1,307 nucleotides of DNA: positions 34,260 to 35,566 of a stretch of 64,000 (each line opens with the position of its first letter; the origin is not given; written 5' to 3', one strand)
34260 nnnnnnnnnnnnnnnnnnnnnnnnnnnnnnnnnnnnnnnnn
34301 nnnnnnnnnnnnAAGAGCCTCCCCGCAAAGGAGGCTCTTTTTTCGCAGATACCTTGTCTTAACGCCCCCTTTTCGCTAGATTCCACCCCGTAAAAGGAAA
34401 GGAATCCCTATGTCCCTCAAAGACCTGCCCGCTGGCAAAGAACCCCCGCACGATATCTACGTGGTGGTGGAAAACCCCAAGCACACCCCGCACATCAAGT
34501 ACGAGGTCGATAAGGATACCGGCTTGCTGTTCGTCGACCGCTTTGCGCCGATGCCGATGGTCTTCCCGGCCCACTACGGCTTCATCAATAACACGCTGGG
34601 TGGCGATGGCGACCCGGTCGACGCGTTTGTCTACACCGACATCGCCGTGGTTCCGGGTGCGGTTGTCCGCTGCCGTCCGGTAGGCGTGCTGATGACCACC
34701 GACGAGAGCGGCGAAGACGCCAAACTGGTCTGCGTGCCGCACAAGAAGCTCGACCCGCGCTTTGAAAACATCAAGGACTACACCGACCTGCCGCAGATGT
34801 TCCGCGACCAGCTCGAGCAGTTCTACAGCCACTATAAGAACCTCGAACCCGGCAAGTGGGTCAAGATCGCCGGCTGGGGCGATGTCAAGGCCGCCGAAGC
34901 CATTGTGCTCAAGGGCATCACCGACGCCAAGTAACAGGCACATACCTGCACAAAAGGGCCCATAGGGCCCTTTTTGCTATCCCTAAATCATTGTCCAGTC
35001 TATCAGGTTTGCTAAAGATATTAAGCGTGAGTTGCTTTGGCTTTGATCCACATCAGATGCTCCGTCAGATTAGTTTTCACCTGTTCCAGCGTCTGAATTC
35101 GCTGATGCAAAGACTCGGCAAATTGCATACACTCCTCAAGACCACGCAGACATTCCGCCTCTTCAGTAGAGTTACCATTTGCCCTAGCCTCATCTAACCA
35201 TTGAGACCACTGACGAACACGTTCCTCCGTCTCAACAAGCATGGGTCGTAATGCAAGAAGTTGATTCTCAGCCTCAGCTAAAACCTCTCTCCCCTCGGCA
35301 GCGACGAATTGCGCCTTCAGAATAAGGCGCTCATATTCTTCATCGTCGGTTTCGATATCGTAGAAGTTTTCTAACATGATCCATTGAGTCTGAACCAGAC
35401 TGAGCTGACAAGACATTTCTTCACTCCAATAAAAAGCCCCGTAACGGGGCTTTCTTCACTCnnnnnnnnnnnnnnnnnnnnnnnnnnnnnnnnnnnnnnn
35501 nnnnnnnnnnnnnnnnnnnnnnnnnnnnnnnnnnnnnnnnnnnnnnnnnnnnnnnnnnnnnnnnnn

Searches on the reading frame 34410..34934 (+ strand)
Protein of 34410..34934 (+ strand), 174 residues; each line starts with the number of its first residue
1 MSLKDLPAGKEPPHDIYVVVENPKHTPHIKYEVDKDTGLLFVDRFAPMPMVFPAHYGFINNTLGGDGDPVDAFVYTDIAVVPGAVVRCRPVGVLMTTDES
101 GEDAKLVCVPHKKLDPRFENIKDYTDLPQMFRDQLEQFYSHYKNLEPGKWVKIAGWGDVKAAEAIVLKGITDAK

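Call 4: search_protein_families(library=pfam, proteins=[window:34410-34934:+], max_evalue=1)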
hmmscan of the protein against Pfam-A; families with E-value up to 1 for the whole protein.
window:34410-34934:+ (174 aa): 3 families
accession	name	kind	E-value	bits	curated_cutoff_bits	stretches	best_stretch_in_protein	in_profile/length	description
PF00719.24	Pyrophosphatase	-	3.9e-50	170.1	23.5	1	18-172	1-151/153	Inorganic pyrophosphatase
PF18823.6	InPase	-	0.00092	19.5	26.8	1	53-77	46-70/135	Inorganic Pyrophosphatase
PF19231.4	DUF5884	-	0.19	12.3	27.5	1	125-168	37-82/155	Family of unknown function (DUF5884)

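Call 52: find_related_loci(query=window:34410-34934:+, collection=metagenome_contigs, flank=3000)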
Query window:34410-34934:+ (174 aa) in metagenome_contigs; peptide patterns used: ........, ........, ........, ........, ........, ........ (x = any residue, [..] = any of these).
600 stretches matched a pattern (row limit reached: there are more); 562 encode a relative of the query (tblastn E <= 1e-3); the best 80 are kept; 80 distinct loci.
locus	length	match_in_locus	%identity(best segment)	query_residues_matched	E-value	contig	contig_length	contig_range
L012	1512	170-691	98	1-174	7e-123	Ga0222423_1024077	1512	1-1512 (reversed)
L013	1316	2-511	91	5-174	2e-113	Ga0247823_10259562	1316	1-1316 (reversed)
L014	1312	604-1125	83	1-174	2e-105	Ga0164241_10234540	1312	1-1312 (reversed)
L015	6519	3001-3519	80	2-174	2e-96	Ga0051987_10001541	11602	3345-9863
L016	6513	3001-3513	69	1-171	3e-82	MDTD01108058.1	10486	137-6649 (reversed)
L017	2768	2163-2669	69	1-169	1e-79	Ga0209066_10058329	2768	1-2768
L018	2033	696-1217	65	1-174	6e-81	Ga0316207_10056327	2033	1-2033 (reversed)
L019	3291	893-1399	66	1-169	8e-78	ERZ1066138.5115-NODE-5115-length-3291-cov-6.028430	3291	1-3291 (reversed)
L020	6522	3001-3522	57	1-174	2e-64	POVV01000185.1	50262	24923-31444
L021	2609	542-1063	55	1-174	4e-64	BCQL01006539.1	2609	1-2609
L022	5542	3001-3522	55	1-174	2e-63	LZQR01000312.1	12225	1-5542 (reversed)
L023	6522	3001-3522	55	1-174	2e-63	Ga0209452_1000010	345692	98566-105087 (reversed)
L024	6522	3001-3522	57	1-174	6e-63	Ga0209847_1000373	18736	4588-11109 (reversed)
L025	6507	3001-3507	56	1-169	4e-63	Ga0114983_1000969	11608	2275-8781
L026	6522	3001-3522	57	1-174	6e-63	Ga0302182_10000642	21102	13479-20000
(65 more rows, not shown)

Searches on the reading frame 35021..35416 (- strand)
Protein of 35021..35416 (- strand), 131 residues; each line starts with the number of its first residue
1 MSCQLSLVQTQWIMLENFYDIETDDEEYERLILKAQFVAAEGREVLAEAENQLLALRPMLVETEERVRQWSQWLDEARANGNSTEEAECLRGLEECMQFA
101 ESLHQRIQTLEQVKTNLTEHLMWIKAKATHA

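Call 4: search_protein_families(library=pfam, proteins=[window:35021-35416:-], max_evalue=1)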
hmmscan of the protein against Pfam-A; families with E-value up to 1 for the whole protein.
window:35021-35416:- (131 aa): 2 families
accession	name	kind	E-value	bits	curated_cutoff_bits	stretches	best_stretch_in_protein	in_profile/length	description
PF06667.17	PspB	-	0.02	15.3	25.6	1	90-113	40-63/73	Phage shock protein B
PF09969.14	DUF2203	-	0.04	15.1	24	1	46-118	5-77/122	Uncharacterized conserved protein (DUF2203)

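Call 8: search_protein_families(library=ncbifam, proteins=[window:35021-35416:-], max_evalue=1)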
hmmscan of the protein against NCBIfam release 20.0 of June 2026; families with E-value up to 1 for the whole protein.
window:35021-35416:- (131 aa): 5 families
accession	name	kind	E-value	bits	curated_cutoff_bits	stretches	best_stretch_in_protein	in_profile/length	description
TIGR04211.1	SH3_and_anchor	equivalog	0.042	13.4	65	1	42-128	64-148/198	TIGR04211 family SH3 domain-containing protein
TIGR01074.1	rep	equivalog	0.045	12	951.45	1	38-125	423-513/668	DNA helicase Rep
TIGR02976.1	phageshock_pspB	equivalog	0.067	13.5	51.7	1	86-113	37-64/75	envelope stress response membrane protein PspB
NF041710.1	UDPacetylman_taseTarA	equivalog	0.067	12.6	350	0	20-50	51-81/247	N-acetylglucosaminyldiphosphoundecaprenol N-acetyl-beta-D-mannosaminyltransferase TarA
NF006993.0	PRK09458.1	equivalog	0.14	12.5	90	1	88-113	39-64/75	envelope stress response membrane protein PspB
